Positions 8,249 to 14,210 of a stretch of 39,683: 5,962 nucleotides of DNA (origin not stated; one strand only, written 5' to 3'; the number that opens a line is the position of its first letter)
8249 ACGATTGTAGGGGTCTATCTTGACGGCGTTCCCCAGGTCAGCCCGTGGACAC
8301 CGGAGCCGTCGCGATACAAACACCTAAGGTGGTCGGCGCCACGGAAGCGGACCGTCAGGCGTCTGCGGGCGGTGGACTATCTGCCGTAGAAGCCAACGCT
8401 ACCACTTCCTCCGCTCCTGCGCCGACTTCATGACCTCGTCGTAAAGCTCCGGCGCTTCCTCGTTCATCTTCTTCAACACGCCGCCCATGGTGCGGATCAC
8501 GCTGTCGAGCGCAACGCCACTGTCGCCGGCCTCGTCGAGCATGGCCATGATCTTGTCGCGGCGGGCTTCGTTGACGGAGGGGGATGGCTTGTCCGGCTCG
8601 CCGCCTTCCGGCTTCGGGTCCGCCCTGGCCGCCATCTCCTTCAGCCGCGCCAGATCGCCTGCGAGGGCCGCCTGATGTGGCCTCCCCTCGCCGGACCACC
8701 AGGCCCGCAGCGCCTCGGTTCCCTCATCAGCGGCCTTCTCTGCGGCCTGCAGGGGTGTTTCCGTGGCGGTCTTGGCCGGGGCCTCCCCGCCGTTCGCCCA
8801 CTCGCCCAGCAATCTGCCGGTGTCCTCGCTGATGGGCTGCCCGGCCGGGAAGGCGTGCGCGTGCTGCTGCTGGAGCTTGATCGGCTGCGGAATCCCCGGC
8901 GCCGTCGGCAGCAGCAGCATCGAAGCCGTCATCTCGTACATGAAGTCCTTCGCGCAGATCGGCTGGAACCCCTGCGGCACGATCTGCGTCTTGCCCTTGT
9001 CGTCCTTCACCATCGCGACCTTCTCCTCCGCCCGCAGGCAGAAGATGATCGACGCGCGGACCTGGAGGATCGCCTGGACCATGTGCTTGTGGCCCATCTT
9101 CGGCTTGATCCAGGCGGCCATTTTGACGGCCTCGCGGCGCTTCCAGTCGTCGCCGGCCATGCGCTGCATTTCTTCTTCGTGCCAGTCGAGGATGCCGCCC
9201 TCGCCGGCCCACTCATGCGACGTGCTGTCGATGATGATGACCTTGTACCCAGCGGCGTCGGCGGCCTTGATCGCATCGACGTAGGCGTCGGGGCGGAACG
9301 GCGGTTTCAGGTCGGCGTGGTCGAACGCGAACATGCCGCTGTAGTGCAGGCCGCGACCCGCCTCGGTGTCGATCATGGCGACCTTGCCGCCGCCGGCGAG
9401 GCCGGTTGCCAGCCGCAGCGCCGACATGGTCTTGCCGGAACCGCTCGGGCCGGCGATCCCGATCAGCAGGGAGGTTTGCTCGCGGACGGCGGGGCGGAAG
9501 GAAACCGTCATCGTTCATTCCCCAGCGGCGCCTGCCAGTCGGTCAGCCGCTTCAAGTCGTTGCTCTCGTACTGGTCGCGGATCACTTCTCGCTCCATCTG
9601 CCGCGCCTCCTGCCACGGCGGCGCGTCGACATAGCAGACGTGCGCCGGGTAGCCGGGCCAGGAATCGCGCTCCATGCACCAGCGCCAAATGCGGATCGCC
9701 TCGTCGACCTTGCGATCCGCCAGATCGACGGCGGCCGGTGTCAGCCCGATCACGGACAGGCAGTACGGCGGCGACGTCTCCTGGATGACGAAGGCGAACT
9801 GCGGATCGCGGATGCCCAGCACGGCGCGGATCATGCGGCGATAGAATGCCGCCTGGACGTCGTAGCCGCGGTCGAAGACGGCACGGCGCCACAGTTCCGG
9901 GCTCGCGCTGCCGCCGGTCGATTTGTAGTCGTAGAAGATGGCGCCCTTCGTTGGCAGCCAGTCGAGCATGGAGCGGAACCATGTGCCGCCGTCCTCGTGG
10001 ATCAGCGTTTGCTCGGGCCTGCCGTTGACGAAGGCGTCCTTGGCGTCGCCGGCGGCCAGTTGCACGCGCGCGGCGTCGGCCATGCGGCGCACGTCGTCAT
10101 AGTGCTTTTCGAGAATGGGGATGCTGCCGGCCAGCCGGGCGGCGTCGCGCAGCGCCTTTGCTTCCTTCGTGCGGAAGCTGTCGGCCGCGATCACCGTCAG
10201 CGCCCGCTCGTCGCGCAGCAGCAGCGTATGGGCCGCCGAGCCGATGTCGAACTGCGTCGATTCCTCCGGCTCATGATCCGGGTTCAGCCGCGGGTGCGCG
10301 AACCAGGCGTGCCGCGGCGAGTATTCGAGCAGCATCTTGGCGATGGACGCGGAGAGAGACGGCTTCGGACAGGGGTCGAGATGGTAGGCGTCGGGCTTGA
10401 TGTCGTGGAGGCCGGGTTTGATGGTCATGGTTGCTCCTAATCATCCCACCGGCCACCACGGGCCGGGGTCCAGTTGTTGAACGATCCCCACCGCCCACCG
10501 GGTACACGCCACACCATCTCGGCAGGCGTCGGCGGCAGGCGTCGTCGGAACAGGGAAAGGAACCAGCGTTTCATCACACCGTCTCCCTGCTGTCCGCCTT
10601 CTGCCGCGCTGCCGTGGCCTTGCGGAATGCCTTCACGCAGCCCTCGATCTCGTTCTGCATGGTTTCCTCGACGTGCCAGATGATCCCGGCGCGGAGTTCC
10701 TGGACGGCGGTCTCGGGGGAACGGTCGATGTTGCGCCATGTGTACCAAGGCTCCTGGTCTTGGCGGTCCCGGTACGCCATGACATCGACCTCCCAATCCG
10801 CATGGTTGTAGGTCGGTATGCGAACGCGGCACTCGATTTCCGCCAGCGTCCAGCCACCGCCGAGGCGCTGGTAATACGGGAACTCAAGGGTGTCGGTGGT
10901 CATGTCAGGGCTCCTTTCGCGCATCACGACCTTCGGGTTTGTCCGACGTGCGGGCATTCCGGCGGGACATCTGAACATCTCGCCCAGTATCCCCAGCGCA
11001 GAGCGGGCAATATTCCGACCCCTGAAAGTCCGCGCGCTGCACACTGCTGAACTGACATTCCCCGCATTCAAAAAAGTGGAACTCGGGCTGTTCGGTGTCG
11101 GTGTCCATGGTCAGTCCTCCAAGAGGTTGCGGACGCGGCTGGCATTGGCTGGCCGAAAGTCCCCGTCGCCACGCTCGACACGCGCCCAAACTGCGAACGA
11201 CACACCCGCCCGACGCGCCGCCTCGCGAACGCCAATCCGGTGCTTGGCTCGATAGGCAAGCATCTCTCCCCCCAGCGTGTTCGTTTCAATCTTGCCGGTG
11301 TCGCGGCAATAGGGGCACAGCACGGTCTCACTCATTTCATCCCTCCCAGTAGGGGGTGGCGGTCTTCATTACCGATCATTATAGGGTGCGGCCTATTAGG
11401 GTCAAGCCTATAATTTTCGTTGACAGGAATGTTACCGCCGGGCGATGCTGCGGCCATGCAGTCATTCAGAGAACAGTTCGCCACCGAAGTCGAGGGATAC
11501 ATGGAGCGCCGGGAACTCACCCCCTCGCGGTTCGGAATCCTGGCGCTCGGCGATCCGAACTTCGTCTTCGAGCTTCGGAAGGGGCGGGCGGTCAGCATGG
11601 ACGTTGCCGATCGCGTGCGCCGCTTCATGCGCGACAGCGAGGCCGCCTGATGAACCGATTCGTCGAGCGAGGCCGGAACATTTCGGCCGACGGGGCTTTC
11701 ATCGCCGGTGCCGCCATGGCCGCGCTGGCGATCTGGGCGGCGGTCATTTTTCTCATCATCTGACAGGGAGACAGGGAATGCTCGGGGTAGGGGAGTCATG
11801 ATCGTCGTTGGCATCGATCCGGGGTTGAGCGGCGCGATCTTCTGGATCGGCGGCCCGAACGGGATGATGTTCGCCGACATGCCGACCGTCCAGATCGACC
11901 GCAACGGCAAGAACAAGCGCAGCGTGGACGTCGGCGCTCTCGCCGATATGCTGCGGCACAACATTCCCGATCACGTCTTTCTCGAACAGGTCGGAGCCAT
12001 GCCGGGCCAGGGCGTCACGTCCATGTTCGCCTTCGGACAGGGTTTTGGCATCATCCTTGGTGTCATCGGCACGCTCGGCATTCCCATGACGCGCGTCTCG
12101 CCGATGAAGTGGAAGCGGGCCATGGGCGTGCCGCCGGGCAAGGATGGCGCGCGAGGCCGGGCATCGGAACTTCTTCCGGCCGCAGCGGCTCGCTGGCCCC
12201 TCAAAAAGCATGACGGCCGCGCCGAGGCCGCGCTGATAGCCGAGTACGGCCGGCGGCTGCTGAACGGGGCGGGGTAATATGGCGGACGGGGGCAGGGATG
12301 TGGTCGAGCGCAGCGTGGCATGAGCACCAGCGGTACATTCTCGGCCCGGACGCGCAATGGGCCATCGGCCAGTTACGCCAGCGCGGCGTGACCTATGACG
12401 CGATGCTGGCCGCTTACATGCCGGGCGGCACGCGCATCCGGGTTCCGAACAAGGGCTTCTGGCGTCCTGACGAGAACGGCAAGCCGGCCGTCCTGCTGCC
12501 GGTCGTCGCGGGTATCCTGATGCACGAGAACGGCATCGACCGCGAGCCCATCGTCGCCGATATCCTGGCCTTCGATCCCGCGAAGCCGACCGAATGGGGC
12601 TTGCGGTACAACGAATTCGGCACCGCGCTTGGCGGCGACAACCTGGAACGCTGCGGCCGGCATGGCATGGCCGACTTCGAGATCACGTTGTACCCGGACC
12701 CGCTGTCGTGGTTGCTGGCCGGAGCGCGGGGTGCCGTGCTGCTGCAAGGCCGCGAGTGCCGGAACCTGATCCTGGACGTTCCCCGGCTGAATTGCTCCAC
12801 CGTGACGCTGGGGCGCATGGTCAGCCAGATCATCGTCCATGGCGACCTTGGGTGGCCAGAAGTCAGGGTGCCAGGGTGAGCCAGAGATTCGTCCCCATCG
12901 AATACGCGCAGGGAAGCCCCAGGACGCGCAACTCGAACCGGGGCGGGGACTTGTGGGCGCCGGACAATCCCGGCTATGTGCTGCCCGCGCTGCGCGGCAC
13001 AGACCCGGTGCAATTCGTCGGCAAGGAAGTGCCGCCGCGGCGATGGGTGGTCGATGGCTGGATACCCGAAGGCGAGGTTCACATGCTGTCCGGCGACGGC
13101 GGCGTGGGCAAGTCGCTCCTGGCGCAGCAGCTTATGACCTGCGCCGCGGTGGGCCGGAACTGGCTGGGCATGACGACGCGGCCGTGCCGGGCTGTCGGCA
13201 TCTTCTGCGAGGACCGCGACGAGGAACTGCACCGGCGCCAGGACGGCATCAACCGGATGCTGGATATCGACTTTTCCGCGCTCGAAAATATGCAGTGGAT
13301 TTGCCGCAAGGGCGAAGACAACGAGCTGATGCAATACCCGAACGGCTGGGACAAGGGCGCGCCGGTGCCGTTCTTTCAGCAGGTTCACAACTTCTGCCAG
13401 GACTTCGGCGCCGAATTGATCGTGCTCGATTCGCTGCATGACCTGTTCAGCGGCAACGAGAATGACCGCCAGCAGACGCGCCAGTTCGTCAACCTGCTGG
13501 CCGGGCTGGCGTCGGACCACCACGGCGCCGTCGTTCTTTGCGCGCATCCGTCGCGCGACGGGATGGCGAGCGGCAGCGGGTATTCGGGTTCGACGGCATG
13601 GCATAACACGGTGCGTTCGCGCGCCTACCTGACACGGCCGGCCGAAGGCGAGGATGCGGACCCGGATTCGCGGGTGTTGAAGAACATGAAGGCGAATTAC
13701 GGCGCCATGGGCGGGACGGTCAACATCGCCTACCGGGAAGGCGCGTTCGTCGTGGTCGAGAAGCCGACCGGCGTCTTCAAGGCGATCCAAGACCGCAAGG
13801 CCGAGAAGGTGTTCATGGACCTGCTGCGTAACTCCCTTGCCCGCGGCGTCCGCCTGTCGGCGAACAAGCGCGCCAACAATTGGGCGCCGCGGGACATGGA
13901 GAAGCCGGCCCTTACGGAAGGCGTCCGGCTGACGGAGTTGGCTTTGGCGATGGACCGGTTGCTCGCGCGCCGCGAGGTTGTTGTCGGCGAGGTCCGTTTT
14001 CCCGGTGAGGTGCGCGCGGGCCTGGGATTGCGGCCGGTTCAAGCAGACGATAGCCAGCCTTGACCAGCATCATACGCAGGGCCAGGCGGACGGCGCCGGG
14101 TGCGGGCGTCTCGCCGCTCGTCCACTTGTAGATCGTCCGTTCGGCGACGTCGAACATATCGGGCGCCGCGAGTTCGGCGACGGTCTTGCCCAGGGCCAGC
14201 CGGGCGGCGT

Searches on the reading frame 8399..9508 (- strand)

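Call 31: search_protein_families(library=phrogs, proteins=[window:8399-9508:-], max_evalue=0.001)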
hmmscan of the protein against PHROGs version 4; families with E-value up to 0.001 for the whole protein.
window:8399-9508:- (369 aa): 3 families
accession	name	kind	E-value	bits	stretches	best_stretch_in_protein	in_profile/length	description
phrog_1366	-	unknown function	1e-71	243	1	2-294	3-294/307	-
phrog_124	-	DNA, RNA and nucleotide metabolism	1.8e-05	25.3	1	15-97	45-118/382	Sak4-like ssDNA annealing protein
phrog_6891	-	other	0.00058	20.6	0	18-54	47-83/310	ATPase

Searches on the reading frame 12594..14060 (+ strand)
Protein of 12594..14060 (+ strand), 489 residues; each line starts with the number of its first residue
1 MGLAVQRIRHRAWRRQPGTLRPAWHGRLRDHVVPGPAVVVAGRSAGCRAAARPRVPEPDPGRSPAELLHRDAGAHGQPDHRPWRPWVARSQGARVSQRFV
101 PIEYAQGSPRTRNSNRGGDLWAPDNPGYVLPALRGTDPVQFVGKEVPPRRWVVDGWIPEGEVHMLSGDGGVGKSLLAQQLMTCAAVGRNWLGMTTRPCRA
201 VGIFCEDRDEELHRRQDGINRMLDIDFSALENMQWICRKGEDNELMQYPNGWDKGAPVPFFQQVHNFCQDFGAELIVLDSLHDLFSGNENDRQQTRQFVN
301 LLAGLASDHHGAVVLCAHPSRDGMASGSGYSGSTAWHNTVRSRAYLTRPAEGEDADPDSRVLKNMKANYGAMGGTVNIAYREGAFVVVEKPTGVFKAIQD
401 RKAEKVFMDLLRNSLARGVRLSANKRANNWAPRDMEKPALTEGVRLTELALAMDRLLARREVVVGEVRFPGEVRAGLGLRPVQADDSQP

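Call 31: search_protein_families(library=phrogs, proteins=[window:12594-14060:+], max_evalue=0.001)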
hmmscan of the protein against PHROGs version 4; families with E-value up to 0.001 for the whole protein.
window:12594-14060:+ (489 aa): 11 families
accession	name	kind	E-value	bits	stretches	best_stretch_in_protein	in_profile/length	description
phrog_906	-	DNA, RNA and nucleotide metabolism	1.8e-31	110.7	1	144-360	511-711/872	DNA polymerase/primase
phrog_239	-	DNA, RNA and nucleotide metabolism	6.7e-21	75.9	1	144-382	343-591/801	DNA primase/helicase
phrog_25693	-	unknown function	1.9e-15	57.4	1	143-325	33-214/405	-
phrog_3123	-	unknown function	4.3e-15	56.3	1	140-356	321-546/583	-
phrog_6012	-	DNA, RNA and nucleotide metabolism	2.5e-10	41.1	1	144-325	131-299/447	DNA helicase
phrog_2597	-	DNA, RNA and nucleotide metabolism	1.2e-08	35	1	153-321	360-516/747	DNA primase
phrog_2850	-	unknown function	7.8e-08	32.6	1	151-336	149-321/465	-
phrog_1284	-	unknown function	1.2e-06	29.1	1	150-293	25-150/306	-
phrog_3228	-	DNA, RNA and nucleotide metabolism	3.3e-06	26.7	1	146-354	360-562/766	replicative helicase-primase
phrog_6357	-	unknown function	8.9e-05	22.9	1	150-348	21-189/321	-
phrog_19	-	DNA, RNA and nucleotide metabolism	0.00076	19.5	0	157-326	350-512/621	DnaB-like replicative helicase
